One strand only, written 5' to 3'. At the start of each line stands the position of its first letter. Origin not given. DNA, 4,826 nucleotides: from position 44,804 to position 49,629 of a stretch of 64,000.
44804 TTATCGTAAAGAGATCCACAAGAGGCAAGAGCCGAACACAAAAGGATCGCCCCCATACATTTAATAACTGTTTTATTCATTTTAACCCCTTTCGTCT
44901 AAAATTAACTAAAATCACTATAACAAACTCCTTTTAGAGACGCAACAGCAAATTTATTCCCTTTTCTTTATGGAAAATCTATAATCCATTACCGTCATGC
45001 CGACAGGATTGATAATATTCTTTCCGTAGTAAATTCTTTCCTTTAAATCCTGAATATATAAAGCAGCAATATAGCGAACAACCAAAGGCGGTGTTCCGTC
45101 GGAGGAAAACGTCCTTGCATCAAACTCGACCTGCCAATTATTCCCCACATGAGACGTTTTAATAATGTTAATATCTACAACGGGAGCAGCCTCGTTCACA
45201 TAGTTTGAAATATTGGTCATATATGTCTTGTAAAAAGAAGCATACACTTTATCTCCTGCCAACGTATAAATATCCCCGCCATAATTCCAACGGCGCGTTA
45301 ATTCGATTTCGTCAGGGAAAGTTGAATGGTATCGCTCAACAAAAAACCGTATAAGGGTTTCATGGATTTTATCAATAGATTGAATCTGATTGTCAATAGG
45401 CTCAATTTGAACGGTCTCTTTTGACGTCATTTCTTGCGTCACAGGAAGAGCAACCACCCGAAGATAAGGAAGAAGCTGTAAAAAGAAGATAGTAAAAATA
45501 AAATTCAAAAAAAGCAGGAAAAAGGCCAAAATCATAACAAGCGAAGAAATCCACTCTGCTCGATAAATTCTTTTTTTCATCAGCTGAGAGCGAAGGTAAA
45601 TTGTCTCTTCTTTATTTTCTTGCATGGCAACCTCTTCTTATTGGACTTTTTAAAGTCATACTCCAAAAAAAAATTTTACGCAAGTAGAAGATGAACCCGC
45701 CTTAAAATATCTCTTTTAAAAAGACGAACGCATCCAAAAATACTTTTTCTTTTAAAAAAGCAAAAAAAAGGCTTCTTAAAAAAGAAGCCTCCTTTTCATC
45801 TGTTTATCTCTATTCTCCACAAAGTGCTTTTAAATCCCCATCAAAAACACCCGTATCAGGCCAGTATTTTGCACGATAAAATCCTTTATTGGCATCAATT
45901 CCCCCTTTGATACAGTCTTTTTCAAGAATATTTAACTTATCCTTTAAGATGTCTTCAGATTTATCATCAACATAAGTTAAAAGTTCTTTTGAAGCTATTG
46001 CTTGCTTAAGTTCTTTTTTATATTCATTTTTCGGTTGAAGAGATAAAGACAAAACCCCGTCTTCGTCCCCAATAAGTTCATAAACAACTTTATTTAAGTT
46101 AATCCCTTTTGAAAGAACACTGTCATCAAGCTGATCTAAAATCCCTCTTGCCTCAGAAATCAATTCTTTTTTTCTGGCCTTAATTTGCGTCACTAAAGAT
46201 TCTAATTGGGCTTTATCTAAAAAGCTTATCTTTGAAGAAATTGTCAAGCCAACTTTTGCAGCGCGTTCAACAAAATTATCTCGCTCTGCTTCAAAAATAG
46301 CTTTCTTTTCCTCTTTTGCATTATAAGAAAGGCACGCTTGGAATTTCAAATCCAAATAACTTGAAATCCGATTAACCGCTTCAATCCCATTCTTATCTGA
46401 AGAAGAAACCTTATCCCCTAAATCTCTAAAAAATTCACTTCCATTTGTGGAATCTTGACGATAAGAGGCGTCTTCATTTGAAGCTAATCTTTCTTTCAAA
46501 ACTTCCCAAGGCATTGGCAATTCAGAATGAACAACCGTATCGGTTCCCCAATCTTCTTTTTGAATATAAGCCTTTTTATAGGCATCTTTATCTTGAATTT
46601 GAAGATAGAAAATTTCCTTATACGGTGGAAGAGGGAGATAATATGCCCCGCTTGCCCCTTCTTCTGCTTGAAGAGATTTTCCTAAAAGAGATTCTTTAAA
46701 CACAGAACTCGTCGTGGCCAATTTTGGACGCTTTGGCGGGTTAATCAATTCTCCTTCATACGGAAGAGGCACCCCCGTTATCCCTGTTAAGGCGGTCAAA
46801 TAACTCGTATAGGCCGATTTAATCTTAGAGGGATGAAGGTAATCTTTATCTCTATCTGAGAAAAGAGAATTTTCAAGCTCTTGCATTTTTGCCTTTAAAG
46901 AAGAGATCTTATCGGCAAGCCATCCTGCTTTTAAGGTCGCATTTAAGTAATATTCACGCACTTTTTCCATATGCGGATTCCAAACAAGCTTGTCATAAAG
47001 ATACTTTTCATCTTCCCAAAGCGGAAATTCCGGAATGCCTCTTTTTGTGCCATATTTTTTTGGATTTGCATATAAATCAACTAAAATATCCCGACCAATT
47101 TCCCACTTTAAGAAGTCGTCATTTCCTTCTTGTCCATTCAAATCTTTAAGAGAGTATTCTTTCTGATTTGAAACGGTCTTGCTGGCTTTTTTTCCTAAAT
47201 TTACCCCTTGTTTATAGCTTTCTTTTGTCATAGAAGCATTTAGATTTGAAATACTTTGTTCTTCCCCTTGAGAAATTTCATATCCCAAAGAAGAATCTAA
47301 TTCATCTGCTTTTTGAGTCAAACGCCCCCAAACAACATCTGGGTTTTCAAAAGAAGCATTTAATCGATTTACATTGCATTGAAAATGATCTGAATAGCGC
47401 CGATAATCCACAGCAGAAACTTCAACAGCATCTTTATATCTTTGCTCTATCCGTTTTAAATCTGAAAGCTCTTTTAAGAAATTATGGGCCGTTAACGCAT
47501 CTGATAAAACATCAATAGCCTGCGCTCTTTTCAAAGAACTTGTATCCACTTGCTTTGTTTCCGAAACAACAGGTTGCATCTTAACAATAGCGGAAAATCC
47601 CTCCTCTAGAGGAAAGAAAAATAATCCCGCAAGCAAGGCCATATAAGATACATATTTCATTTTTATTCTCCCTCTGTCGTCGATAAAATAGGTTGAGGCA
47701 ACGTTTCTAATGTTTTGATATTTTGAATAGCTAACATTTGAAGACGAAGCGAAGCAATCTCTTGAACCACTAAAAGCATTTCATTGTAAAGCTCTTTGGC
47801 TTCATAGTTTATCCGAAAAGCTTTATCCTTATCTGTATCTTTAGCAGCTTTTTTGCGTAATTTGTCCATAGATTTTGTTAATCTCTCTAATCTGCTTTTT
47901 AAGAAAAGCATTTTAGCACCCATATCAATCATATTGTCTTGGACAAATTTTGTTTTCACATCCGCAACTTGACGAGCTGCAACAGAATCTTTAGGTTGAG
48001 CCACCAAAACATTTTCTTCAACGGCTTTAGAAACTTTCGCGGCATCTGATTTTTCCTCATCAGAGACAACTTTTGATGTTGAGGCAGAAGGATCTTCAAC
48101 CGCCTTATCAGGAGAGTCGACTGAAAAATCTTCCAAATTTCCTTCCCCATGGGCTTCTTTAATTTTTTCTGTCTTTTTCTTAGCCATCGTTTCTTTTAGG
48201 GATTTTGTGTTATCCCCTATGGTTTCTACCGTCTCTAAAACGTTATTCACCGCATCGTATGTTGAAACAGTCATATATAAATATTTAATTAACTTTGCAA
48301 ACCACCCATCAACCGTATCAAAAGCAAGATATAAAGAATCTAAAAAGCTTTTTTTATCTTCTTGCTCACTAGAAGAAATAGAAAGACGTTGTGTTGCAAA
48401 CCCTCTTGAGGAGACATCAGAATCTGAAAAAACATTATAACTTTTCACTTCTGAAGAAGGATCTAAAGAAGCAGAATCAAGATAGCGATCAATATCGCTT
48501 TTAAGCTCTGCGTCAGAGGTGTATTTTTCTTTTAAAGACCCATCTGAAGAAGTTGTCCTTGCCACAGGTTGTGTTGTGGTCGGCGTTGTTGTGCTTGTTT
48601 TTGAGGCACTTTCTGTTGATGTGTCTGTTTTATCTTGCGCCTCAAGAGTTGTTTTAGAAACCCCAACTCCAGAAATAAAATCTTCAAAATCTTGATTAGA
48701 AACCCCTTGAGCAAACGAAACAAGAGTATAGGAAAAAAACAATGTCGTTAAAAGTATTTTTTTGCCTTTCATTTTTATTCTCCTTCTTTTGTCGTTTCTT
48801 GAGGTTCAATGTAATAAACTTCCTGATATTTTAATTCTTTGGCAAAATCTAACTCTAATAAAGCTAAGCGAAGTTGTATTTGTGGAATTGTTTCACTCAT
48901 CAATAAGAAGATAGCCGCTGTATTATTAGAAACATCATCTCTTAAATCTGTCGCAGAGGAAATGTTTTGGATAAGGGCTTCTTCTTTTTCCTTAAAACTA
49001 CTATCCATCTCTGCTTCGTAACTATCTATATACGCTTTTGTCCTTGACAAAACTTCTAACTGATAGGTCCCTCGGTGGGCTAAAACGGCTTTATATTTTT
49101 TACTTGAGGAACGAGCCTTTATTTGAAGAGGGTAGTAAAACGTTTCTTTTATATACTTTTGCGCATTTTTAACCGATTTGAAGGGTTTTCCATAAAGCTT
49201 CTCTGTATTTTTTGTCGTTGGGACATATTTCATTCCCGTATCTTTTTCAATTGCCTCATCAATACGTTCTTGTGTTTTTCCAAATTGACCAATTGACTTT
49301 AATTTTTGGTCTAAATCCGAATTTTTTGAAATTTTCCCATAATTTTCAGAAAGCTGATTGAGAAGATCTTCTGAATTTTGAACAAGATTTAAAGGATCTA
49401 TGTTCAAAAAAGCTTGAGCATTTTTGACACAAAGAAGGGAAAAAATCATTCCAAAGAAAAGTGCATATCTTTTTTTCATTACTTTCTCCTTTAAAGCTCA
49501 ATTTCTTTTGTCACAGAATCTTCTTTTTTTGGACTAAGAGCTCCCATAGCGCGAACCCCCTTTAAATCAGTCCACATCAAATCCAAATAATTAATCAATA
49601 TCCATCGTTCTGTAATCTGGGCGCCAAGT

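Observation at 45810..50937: Five consecutive secreted coiled-coil proteins upstream of virB8, including TrbJ/VirB5-like candidates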

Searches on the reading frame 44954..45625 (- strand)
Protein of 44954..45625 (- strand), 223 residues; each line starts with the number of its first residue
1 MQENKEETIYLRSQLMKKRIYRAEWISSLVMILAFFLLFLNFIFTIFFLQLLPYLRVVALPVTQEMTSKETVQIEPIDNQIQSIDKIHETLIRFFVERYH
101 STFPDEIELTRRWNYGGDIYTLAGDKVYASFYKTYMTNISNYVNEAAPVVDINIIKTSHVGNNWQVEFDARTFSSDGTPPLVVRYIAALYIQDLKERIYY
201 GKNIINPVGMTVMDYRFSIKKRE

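Call 3: search_protein_families(library=pfam, proteins=[window:44954-45625:-], max_evalue=1)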
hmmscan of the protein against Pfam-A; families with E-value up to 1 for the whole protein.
window:44954-45625:- (223 aa): 3 families
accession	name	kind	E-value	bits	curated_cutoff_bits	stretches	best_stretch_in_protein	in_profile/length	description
PF04335.19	VirB8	-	3.2e-10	40.6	23.2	1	16-217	6-210/213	VirB8 protein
PF11368.13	DUF3169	-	0.06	13.4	31.6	1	2-46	83-127/250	Protein of unknown function (DUF3169)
PF25721.1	T4_Y03C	-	0.12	13.1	27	1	137-193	26-79/85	Phage T4 Y03C protein family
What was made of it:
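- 44954..45625 (-): VirB8a. PF04335, E=3.2e-10 (call 3).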

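Call 4: search_protein_families(library=ncbifam, proteins=[window:44954-45625:-], max_evalue=1)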
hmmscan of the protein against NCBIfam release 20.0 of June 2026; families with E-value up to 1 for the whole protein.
window:44954-45625:- (223 aa): 2 families
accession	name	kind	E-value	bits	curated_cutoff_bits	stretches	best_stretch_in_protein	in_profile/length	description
NF010462.0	PRK13887.1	subfamily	0.025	13.8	332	1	148-219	173-248/250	conjugal transfer protein TrbF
NF045903.1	CuHisKinLciSLeg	equivalog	0.19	11.1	700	1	2-38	46-82/357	copper-responsive two-component system sensor histidine kinase LciS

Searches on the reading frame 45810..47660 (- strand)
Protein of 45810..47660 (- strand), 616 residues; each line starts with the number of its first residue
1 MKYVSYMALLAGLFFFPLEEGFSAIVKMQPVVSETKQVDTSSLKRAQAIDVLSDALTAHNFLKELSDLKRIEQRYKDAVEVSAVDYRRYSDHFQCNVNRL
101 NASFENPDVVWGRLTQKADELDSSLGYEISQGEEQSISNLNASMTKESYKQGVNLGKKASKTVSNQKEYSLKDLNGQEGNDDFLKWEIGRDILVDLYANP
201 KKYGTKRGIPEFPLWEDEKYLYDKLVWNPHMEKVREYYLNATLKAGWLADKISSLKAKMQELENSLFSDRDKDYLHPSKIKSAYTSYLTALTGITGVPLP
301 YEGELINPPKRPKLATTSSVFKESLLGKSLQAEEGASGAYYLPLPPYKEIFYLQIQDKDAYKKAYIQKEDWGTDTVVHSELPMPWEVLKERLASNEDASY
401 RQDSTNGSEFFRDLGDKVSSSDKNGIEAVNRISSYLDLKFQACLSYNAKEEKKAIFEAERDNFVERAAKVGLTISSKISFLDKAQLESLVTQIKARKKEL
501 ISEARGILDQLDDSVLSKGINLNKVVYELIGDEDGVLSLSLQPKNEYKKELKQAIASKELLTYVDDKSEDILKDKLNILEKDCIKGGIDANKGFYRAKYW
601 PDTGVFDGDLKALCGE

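Call 3: search_protein_families(library=pfam, proteins=[window:45810-47660:-], max_evalue=1)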
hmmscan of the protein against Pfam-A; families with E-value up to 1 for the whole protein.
window:45810-47660:- (616 aa): 0 families

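Call 4: search_protein_families(library=ncbifam, proteins=[window:45810-47660:-], max_evalue=1)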
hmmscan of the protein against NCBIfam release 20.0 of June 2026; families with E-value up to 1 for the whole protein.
window:45810-47660:- (616 aa): 0 families

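Call 57: search_solved_structures(query=A3, max_evalue=10)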
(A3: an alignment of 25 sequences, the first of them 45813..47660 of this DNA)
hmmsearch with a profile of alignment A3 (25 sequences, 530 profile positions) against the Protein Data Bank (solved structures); distinct sequences matched with E-value up to 10: 2.
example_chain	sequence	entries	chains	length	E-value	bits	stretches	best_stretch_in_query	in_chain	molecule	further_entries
6qs0_A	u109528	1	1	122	0.89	11.6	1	353-436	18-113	Putative outer membrane protein BBA03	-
7suk_SB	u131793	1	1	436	0.93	11.5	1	402-484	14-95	Nucleolar protein 58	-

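Call 58: search_protein_families(library=pfam, alignment_id=A3, max_evalue=0.01)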
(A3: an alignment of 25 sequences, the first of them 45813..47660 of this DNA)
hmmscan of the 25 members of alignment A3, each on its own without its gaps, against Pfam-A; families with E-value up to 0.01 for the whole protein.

A. member 1, window:45813-47660:- (616 aa): 0 families

B. families by the number of members that match (of 25 scanned): 3 families
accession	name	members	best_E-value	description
PF12010.13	DUF3502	1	0.0019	Domain of unknown function (DUF3502)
PF15056.11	NRN1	1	0.0023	Neuritin protein family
PF06037.17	DUF922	1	0.0058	Bacterial protein of unknown function (DUF922)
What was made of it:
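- On VirB5/TrbJ (PF07996, TIGR02791): PF07996 is the only recurrent family, and none of 25 p616 members hits it (call 58).
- None of the 25 p616-family members, which have similar composition, hits PF07996 (call 58).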

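Call 64: find_homologous_proteins(query=A3, max_evalue=0.001)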
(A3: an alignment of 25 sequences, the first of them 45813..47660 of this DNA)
Query A3 (25 sequences) (616 aa, profile of the alignment): 1 proteins with E <= 0.001 among 8000 candidates.
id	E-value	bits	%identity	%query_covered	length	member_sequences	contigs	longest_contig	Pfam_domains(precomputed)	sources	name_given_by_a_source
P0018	5.0e-111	390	99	100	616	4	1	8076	-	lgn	-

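Call 101: find_related_loci(query=A3, collection=metagenome_contigs, flank=6000)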
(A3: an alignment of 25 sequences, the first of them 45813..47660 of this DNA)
Query A3 (616 aa) in metagenome_contigs; peptide patterns used: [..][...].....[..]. (x = any residue, [..] = any of these).
163 stretches matched a pattern; 11 encode a relative of the query (tblastn E <= 1e-3); 11 distinct loci.
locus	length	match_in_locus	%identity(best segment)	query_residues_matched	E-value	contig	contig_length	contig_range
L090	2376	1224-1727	27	50-238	7e-22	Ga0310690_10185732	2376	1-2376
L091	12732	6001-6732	25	9-293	9e-21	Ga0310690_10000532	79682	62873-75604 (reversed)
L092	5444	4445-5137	26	22-293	5e-19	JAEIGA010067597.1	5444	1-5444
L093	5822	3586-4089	23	50-238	1e-18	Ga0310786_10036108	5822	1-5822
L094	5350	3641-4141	24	51-238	3e-18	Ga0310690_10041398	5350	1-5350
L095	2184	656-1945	22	51-561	1e-17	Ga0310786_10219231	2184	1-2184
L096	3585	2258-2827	25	21-238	5e-17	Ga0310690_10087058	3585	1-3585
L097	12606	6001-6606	21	52-293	2e-14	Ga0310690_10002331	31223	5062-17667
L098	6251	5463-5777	29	87-226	5e-13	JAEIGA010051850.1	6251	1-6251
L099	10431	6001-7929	24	49-560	4e-9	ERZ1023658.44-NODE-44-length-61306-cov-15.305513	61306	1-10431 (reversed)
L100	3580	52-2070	24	51-560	2e-7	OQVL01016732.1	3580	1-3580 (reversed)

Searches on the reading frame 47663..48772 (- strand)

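Call 3: search_protein_families(library=pfam, proteins=[window:47663-48772:-], max_evalue=1)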
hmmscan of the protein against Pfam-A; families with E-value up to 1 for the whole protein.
window:47663-48772:- (369 aa): 1 family
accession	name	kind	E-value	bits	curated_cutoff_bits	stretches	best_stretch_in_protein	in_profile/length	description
PF19962.4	EAD9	-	0.59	10.4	25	1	290-341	10-61/62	Effector-associated domain 9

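Call 4: search_protein_families(library=ncbifam, proteins=[window:47663-48772:-], max_evalue=1)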
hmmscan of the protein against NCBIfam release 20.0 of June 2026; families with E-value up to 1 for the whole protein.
window:47663-48772:- (369 aa): 1 family
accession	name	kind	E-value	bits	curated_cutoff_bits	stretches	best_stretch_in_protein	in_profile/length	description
NF010758.0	PRK14161.1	equivalog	0.017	14.8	206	1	272-330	19-77/178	nucleotide exchange factor GrpE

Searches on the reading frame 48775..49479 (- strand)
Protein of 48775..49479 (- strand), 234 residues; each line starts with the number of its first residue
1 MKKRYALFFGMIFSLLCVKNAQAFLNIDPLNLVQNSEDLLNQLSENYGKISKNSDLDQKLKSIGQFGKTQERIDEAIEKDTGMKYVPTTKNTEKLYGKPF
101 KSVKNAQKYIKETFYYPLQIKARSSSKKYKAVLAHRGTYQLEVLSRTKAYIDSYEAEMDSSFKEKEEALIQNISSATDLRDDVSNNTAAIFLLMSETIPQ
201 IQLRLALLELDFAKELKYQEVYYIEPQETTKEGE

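Call 3: search_protein_families(library=pfam, proteins=[window:48775-49479:-], max_evalue=1)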
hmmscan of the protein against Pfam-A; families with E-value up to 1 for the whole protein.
window:48775-49479:- (234 aa): 1 family
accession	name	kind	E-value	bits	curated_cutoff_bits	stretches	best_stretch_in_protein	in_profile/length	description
PF06783.16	UPF0239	-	0.029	15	25.4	1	4-24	22-42/88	Uncharacterised protein family (UPF0239)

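Call 4: search_protein_families(library=ncbifam, proteins=[window:48775-49479:-], max_evalue=1)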
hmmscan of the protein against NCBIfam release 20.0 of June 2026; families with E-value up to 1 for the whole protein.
window:48775-49479:- (234 aa): 0 families

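Call 94: search_protein_families(library=pfam, alignment_id=A8, max_evalue=0.05)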
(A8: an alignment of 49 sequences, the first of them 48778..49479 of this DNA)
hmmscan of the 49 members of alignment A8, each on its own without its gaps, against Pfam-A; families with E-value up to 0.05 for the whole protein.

A. member 1, window:48778-49479:- (234 aa): 1 family
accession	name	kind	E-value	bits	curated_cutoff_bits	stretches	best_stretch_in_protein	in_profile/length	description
PF06783.16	UPF0239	-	0.029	15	25.4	0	4-24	22-42/88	Uncharacterised protein family (UPF0239)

B. families by the number of members that match (of 49 scanned): 38 families (the first 25 are shown)
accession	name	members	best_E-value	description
PF07996.16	T4SS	2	2.5e-06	Type IV secretion system proteins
PF23525.1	Methyltransf_36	2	0.00058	AprA MT2-like domain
PF25204.1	DAAF9_2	2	0.0016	DAAF9 domain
PF11577.13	NEMO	2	0.0031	NF-kappa-B essential modulator NEMO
PF05781.17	MRVI1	2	0.0048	MRVI1 protein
PF02050.21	FliJ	1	5.8e-05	Flagellar FliJ protein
PF10294.15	Methyltransf_16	1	0.0004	Lysine methyltransferase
PF13874.11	Nup54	1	0.00068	Nucleoporin complex subunit 54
PF21761.2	RedAm-like_C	1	0.0043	NADPH-dependent reductive aminase-like, C-terminal domain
PF24615.2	Spectrin_Anc-1_2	1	0.0066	Nuclear anchorage protein 1, spectrin repeat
PF25101.1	Spectrin_7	1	0.007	Animal spectrin repeats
PF05531.17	NPV_P10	1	0.0096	Nucleopolyhedrovirus P10 protein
PF22584.1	CFAP143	1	0.011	Cilia- and flagella-associated protein 143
PF08855.15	DUF1825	1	0.012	Domain of unknown function (DUF1825)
PF02862.22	DDHD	1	0.012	DDHD domain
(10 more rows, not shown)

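Call 99: search_solved_structures(query=A8, max_evalue=10)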
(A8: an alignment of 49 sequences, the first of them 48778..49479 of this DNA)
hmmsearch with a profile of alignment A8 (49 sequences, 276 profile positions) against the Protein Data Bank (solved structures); distinct sequences matched with E-value up to 10: 6.
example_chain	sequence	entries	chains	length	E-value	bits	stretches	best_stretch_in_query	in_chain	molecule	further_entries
9v39_A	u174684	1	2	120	0.2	14.3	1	52-137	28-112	De novo designed serotonin binder SROb2_30, chain A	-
5fl7_H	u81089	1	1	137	0.43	13.2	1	76-137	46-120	ATP SYNTHASE DELTA CHAIN, MITOCHONDRIAL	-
9kyz_C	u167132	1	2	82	0.79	12.3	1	83-138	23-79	Protein OPG161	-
9msn_J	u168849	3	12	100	0.95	12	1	83-139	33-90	Protein OPG161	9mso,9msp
9fte_A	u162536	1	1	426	1.6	11.3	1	16-94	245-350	Adhesion G protein-coupled receptor V1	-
8sjh_A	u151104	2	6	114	3.3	10.2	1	196-250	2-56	Topoisomerase 1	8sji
